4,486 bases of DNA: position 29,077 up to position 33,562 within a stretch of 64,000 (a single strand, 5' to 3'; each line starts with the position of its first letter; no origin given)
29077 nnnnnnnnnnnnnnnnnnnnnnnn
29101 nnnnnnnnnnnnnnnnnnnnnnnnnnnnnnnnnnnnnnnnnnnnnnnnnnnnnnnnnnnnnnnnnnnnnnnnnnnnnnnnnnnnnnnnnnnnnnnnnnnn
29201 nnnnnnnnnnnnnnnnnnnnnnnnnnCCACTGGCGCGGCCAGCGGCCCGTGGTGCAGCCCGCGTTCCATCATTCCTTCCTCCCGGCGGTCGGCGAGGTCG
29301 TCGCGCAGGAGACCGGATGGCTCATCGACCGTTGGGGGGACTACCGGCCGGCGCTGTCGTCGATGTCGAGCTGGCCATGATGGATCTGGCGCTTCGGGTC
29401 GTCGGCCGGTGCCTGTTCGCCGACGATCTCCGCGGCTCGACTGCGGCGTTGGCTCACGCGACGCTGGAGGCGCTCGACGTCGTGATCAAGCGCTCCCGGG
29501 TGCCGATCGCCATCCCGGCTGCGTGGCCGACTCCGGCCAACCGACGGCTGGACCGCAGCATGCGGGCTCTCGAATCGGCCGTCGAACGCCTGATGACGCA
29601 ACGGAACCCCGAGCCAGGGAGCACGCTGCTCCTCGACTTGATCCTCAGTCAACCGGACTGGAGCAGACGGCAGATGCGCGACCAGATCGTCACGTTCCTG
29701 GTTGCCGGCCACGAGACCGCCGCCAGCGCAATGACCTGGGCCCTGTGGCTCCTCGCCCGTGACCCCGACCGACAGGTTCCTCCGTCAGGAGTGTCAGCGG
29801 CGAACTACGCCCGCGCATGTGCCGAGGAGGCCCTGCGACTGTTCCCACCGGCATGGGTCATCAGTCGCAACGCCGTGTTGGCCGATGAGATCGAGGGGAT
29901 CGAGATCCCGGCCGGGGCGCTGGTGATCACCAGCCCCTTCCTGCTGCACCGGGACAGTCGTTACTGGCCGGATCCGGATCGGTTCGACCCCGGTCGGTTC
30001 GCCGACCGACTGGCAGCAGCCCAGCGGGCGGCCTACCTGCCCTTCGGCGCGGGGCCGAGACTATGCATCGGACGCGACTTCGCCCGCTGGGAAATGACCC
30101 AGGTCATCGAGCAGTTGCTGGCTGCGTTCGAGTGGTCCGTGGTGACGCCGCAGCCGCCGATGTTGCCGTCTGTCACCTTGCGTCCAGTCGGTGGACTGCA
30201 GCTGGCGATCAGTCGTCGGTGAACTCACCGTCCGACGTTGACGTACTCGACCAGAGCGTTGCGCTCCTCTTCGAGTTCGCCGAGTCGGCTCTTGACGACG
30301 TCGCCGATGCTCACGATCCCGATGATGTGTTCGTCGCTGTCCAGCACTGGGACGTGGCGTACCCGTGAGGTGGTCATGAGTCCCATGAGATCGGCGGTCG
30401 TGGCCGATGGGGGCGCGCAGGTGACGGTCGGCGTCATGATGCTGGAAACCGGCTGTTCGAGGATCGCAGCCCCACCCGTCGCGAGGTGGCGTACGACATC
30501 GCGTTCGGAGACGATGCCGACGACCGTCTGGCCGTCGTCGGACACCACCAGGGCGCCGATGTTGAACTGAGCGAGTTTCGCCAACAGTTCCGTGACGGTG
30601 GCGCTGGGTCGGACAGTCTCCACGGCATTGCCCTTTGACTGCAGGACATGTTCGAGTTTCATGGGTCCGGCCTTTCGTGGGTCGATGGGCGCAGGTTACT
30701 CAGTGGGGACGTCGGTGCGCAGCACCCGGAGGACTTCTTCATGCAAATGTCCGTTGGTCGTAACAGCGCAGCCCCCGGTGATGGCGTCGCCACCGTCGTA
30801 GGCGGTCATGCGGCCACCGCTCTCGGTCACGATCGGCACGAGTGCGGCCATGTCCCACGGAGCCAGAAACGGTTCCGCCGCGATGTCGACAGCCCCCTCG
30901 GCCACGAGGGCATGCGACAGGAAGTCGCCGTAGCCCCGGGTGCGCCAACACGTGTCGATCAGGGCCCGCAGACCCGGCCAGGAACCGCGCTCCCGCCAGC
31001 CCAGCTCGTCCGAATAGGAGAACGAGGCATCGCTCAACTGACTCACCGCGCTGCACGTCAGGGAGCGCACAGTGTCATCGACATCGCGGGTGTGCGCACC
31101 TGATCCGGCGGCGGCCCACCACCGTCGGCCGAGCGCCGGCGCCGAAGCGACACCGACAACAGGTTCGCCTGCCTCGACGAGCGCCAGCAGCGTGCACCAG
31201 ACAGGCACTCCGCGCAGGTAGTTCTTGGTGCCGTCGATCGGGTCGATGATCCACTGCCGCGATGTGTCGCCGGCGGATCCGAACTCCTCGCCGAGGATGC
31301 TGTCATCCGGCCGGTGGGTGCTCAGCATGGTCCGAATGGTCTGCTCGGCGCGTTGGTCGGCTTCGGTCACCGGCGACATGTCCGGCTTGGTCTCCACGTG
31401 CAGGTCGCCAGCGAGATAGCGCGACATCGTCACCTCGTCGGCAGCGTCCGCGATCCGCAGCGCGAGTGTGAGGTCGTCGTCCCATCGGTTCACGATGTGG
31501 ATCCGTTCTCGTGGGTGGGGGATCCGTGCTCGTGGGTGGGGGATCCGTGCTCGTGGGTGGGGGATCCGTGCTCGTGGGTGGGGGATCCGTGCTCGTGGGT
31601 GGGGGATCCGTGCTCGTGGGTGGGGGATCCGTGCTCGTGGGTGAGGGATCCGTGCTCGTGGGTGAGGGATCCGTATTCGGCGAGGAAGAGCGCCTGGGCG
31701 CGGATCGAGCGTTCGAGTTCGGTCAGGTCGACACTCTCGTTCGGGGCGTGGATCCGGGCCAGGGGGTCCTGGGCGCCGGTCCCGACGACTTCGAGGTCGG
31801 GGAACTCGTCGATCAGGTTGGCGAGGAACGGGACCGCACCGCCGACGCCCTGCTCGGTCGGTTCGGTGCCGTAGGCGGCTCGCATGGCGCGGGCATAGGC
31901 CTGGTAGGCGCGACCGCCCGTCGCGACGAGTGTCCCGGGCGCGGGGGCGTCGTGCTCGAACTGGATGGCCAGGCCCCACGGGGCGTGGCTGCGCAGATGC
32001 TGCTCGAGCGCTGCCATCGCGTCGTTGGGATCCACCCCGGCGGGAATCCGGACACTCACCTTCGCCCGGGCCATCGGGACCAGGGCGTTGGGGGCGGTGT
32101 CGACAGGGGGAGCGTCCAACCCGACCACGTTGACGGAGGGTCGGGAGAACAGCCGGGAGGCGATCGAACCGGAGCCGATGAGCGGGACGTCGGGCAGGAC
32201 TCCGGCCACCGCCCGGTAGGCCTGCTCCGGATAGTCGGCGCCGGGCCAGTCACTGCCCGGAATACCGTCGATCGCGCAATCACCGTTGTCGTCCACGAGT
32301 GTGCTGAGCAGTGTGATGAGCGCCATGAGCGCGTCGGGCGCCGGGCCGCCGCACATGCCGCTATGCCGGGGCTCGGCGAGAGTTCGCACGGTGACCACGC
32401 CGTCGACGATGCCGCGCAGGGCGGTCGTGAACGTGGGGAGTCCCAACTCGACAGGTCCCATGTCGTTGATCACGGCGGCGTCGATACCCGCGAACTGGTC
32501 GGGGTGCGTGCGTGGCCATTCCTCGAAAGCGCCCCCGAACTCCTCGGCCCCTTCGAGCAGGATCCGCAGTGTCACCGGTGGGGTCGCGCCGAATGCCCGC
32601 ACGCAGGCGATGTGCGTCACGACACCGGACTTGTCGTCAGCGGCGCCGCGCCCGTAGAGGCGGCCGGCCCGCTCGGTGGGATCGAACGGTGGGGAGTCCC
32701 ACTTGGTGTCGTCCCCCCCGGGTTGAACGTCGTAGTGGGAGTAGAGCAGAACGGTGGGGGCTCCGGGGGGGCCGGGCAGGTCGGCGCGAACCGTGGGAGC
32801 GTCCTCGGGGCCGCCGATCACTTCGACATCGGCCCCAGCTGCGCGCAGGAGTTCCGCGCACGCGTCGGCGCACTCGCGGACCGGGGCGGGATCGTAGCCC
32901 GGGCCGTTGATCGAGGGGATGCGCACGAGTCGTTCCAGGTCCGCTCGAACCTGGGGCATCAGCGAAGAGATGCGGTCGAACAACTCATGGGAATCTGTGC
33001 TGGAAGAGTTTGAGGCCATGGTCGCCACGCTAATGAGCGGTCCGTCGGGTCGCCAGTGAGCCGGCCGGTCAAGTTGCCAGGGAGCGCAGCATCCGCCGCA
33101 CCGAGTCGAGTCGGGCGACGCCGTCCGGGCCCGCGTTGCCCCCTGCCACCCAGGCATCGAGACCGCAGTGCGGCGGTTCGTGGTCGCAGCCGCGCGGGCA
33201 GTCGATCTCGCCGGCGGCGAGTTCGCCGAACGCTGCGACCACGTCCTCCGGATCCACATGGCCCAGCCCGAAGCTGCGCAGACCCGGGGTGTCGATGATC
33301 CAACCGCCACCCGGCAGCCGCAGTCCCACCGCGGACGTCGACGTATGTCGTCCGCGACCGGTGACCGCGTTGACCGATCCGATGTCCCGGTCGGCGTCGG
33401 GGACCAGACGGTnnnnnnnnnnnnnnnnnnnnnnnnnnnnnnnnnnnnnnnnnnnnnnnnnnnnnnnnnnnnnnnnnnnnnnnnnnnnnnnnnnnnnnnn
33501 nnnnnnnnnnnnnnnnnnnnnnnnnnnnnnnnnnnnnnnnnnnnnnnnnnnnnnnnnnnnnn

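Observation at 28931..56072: Frame breaks across the window are almost exclusively +1 gains and are concentrated in a few genes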

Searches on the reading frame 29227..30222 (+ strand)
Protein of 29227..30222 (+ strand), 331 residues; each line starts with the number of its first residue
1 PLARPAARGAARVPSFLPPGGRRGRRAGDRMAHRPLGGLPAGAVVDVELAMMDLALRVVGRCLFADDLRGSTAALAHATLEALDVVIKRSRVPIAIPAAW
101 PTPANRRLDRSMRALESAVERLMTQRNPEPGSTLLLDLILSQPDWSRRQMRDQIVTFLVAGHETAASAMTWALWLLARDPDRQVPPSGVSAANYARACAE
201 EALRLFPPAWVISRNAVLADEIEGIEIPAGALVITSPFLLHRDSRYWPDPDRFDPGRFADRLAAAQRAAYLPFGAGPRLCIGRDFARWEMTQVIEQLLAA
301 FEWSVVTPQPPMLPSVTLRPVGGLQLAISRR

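Call 13: search_protein_families(library=pfam, proteins=[window:29227-30222:+], max_evalue=0.01)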
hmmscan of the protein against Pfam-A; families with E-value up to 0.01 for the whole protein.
window:29227-30222:+ (331 aa): 1 family
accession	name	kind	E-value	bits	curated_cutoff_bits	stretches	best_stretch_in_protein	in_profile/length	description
PF00067.27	p450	-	2.8e-48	165.3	22.8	2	193-313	322-446/462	Cytochrome P450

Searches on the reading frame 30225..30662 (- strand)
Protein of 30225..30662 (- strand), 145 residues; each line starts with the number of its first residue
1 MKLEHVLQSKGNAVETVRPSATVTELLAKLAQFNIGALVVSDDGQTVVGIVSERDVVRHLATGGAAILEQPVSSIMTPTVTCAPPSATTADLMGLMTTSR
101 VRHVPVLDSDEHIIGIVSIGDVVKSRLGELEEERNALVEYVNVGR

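Call 24: find_encoding_contigs(protein=window:30225-30662:-, flank=10000, max_places=8)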
Protein window:30225-30662:- (145 aa): 23 contigs read that carry it; 8 places shown.
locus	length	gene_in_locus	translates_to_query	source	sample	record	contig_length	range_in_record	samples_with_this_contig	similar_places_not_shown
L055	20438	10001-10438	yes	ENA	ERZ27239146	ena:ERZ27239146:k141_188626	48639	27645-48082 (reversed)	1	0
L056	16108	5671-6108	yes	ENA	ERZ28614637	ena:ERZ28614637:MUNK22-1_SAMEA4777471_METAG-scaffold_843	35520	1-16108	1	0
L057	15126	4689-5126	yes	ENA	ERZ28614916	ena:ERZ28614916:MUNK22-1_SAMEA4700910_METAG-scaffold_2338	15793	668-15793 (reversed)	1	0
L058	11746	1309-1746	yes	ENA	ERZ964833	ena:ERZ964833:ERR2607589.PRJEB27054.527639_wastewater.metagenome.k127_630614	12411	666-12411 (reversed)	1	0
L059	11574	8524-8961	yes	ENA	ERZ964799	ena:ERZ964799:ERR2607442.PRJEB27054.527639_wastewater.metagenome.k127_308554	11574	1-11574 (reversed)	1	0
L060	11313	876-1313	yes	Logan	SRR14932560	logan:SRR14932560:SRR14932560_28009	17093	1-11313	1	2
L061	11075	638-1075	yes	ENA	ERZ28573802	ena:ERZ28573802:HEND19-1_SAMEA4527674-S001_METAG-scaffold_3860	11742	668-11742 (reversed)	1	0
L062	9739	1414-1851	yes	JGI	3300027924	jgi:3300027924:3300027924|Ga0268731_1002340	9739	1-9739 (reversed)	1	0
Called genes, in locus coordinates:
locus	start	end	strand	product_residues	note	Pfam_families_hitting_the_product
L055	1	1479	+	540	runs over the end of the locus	PF07969:Amidohydro_3, PF01979:Amidohydro_1 (weak)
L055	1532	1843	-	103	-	PF10724:DUF2516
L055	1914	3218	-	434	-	-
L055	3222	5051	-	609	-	PF17297:PEPCK_N, PF00821:PEPCK_GTP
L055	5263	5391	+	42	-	-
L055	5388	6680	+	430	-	PF00275:EPSP_synthase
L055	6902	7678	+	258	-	PF03193:RsgA_GTPase, PF01926:MMR_HSR1 (weak)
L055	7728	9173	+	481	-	PF04389:Peptidase_M28 (faint), PF01546:Peptidase_M20, PF07687:M20_dimer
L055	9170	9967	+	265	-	PF00459:Inositol_P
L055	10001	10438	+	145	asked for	PF00571:CBS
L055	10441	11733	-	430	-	PF00067:p450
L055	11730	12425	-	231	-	PF03167:UDG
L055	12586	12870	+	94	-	-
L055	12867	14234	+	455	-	PF00890:FAD_binding_2 (faint), PF13450:NAD_binding_8, PF01593:Amino_oxidase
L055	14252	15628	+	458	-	PF01212:Beta_elim_lyase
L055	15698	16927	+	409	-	PF18013:Phage_lysozyme2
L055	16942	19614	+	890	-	PF01804:Penicil_amidase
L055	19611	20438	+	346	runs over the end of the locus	PF13241:NAD_binding_7 (weak)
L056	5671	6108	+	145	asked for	PF00571:CBS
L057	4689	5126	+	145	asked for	PF00571:CBS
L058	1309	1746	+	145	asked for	PF00571:CBS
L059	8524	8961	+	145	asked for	PF00571:CBS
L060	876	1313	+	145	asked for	PF00571:CBS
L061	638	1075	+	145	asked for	PF00571:CBS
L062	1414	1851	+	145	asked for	PF00571:CBS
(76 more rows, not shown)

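Call 40: find_related_loci(query=L055:3222-5051:-, collection=metagenome_contigs, flank=1500)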
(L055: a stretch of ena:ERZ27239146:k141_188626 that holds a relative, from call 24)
Query L055:3222-5051:- (609 aa) in metagenome_contigs; peptide patterns used: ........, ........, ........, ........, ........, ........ (x = any residue, [..] = any of these).
600 stretches matched a pattern (row limit reached: there are more); 599 encode a relative of the query (tblastn E <= 1e-3); the best 80 are kept; 80 distinct loci.
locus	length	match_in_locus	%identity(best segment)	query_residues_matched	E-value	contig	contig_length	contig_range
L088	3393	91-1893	81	3-606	0e+0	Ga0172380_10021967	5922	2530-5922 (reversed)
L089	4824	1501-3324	78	1-608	0e+0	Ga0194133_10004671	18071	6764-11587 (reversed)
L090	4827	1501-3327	76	1-609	0e+0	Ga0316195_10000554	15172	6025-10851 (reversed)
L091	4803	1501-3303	76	1-605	0e+0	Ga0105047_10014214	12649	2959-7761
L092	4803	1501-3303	76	1-605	0e+0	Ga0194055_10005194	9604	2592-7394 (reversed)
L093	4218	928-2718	72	3-605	0e+0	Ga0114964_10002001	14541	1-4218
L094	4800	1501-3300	71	4-607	0e+0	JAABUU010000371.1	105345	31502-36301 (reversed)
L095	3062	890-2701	70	2-605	0e+0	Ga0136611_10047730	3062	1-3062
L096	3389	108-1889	69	13-605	0e+0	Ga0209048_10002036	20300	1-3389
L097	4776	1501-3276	68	10-605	0e+0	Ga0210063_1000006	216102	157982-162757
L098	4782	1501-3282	69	10-607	0e+0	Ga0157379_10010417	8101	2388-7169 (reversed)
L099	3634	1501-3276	68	10-605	0e+0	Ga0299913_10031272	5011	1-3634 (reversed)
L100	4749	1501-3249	68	3-589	0e+0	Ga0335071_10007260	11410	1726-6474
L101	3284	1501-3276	68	10-605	0e+0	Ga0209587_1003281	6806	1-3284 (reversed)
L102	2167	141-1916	69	10-605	0e+0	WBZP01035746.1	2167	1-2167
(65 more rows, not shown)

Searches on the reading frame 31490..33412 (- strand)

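Call 13: search_protein_families(library=pfam, proteins=[window:31490-33412:-], max_evalue=0.01)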
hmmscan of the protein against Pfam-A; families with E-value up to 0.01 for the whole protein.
window:31490-33412:- (640 aa): 3 families
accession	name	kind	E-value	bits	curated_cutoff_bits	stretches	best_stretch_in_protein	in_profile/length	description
PF01546.33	Peptidase_M20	-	1.2e-25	91.1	24.6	1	222-577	1-204/206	Peptidase family M20/M25/M40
PF07687.19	M20_dimer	-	3.7e-10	40.1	21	1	331-479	2-105/107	Peptidase dimerisation domain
PF04389.22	Peptidase_M28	-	2.6e-05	24.5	21.3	1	210-293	4-69/193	Peptidase family M28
